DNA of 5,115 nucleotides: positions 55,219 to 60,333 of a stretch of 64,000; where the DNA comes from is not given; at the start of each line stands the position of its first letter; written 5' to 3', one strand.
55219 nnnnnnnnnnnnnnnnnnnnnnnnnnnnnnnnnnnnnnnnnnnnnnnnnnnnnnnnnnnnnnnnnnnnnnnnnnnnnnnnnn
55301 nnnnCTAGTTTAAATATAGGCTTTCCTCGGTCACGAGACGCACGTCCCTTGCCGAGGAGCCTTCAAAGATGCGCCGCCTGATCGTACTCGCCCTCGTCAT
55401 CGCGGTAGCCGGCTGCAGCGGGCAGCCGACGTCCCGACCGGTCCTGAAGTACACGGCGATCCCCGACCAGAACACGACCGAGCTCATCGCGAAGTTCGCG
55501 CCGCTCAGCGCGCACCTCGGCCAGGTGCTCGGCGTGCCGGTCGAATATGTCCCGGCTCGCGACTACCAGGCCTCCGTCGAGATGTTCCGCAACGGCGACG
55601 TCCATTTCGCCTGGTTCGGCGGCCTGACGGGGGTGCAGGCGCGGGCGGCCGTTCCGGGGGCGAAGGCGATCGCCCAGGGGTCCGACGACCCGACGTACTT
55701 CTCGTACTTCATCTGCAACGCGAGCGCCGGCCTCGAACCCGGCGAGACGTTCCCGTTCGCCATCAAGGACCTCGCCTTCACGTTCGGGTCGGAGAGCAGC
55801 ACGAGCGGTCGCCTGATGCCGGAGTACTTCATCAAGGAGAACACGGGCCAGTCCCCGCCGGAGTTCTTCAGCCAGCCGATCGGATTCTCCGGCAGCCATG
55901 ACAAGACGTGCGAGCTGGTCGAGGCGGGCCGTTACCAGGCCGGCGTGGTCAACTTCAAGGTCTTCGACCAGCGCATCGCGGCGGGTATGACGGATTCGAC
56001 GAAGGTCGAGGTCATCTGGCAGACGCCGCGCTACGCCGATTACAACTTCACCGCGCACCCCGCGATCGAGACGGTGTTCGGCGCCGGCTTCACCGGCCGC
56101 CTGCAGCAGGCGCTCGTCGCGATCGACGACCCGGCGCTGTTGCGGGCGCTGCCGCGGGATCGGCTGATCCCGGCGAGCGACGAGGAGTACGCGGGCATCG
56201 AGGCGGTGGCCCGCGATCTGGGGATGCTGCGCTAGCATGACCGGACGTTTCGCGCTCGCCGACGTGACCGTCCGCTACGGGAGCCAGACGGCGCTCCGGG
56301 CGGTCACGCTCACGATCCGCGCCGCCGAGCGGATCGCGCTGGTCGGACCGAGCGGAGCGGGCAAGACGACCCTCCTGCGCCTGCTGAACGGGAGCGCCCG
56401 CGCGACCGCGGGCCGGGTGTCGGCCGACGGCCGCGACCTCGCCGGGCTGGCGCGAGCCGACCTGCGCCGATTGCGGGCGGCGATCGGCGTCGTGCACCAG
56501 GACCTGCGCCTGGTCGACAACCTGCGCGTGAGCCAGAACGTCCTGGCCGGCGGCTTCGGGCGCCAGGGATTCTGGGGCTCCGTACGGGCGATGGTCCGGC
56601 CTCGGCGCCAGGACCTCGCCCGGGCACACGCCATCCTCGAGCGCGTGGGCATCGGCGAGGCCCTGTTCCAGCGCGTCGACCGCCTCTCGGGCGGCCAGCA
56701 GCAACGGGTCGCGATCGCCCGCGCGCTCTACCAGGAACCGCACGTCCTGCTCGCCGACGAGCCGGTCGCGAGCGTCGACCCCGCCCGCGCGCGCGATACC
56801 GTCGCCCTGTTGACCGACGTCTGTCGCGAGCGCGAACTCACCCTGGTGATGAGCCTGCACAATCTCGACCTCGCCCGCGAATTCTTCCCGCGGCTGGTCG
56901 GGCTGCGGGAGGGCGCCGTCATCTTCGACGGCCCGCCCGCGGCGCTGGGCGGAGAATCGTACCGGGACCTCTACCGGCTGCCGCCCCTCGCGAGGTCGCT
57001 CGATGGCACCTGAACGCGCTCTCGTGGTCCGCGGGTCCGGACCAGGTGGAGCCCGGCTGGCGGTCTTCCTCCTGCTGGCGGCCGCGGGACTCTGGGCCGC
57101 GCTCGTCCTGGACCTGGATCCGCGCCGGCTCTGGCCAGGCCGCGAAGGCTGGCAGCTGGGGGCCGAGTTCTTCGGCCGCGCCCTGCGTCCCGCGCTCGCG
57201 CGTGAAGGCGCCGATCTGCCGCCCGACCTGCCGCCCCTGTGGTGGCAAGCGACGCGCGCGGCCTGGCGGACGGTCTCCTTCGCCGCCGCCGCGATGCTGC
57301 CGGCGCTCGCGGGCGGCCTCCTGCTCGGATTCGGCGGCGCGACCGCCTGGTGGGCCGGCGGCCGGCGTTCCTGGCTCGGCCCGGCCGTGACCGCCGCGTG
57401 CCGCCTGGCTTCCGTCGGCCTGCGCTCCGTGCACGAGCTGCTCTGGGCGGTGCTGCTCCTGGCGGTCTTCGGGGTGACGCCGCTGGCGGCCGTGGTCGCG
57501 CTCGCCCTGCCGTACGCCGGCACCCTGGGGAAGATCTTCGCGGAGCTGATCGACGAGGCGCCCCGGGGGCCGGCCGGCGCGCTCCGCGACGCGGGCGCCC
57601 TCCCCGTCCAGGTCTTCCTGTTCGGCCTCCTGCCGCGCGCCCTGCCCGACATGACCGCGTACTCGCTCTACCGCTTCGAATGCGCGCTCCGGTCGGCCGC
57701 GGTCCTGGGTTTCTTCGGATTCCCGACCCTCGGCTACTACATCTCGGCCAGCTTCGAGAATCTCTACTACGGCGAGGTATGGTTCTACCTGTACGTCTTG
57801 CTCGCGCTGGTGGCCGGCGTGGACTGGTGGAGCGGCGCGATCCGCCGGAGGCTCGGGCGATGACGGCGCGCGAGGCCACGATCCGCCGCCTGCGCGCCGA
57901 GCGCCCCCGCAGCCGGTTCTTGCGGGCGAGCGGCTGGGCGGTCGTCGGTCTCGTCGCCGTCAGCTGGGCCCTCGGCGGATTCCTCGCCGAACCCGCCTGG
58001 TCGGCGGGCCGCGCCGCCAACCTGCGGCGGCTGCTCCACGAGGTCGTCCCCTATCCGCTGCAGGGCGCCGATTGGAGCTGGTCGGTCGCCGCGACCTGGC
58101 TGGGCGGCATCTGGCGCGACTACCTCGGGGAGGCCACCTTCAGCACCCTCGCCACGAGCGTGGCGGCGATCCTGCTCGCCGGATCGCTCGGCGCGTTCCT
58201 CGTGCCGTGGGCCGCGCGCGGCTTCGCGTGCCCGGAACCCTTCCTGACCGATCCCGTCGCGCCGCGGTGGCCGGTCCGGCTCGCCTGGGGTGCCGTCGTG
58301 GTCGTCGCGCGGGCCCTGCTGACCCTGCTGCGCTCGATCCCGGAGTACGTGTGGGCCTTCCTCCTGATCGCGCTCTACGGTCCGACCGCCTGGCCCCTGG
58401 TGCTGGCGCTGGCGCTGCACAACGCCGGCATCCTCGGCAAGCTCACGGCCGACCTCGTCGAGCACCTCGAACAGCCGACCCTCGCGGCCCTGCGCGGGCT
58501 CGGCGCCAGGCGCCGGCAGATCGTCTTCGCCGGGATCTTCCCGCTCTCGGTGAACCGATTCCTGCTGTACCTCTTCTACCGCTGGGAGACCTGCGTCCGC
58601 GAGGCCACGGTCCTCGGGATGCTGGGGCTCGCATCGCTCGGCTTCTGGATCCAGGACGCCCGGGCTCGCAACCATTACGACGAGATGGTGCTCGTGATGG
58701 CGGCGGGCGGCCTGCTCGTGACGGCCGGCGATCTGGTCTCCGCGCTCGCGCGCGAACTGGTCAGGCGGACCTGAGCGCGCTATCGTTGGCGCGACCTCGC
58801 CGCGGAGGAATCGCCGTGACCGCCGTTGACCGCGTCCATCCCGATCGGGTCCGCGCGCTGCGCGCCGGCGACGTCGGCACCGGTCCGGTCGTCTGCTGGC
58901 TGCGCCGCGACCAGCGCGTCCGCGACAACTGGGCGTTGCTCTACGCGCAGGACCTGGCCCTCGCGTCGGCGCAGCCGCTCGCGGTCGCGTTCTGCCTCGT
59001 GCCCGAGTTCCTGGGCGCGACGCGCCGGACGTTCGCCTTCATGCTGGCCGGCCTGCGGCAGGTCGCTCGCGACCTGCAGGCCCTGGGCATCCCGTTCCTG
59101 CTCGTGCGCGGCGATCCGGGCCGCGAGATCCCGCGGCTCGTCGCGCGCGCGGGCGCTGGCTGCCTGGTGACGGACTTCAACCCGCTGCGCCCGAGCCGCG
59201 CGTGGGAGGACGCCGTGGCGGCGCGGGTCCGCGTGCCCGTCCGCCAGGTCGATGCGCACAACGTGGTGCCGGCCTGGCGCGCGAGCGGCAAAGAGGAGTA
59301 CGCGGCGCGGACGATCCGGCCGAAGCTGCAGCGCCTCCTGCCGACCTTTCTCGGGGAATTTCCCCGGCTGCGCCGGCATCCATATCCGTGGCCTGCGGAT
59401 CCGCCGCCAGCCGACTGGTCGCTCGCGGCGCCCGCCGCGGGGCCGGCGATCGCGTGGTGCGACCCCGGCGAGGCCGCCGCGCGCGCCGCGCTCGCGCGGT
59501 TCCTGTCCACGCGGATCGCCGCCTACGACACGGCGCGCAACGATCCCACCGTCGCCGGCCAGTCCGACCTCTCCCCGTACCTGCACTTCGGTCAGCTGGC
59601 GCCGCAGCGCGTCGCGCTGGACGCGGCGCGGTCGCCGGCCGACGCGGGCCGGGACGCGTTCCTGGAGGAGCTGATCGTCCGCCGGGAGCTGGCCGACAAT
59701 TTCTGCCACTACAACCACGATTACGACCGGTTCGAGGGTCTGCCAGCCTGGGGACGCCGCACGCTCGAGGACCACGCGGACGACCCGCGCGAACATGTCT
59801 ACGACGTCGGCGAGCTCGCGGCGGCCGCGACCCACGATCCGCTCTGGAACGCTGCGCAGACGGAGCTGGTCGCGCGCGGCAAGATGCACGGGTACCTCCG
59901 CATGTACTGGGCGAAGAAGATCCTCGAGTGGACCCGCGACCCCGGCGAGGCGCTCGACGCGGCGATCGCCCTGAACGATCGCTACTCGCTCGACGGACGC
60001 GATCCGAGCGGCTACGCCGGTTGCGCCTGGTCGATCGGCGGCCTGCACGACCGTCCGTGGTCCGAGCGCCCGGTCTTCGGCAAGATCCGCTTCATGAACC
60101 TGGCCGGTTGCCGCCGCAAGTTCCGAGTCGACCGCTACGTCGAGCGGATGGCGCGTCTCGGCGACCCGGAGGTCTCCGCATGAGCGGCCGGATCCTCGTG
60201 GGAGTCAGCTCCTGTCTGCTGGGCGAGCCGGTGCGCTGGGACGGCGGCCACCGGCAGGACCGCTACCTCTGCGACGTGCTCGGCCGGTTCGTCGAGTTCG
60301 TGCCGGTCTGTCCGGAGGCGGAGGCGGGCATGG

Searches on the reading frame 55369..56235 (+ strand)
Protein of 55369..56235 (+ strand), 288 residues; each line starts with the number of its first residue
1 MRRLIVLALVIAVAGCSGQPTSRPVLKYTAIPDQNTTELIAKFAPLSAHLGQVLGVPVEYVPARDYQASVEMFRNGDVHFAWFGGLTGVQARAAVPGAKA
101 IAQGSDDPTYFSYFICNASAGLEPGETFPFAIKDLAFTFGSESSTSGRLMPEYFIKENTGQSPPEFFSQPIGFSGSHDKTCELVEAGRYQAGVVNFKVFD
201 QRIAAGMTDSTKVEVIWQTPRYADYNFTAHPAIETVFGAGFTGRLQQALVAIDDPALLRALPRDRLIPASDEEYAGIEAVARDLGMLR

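Call 67: search_protein_families(library=pfam, proteins=[window:55369-56235:+], max_evalue=0.00001)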
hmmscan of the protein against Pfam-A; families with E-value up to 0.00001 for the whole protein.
window:55369-56235:+ (288 aa): 1 family
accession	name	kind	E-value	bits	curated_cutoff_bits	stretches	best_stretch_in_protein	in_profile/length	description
PF12974.12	Phosphonate-bd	-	4.9e-53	180.4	27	1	29-274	2-242/242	ABC transporter, phosphonate, periplasmic substrate-binding protein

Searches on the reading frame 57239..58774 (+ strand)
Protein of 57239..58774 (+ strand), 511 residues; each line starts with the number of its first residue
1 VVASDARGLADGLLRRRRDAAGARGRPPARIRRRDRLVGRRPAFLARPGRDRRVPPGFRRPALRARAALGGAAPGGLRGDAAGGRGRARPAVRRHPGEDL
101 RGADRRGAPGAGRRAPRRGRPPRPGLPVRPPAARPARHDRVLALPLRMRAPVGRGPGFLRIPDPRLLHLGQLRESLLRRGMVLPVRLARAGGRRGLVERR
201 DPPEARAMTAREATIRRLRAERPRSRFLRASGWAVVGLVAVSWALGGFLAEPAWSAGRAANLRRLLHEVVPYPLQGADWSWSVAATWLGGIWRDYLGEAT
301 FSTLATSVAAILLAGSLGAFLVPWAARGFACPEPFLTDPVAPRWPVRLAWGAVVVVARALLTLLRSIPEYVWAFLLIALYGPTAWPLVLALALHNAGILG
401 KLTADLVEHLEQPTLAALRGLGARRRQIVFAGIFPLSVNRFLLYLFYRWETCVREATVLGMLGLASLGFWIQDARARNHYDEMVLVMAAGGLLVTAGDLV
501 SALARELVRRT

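Call 67: search_protein_families(library=pfam, proteins=[window:57239-58774:+], max_evalue=0.00001)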
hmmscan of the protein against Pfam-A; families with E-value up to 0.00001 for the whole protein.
window:57239-58774:+ (511 aa): 1 family
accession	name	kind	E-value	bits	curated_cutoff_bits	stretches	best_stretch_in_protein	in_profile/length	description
PF00528.27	BPD_transp_1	-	2.6e-14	53.8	26.4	1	356-508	19-178/184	Binding-protein-dependent transport system inner membrane component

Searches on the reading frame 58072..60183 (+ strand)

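Call 67: search_protein_families(library=pfam, proteins=[window:58072-60183:+], max_evalue=0.00001)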
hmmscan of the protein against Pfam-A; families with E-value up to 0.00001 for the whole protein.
window:58072-60183:+ (703 aa): 1 family
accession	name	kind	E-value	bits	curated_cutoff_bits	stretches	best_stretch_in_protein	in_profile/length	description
PF00875.24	DNA_photolyase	-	2.5e-36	125.5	26.6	1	273-431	1-161/164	DNA photolyase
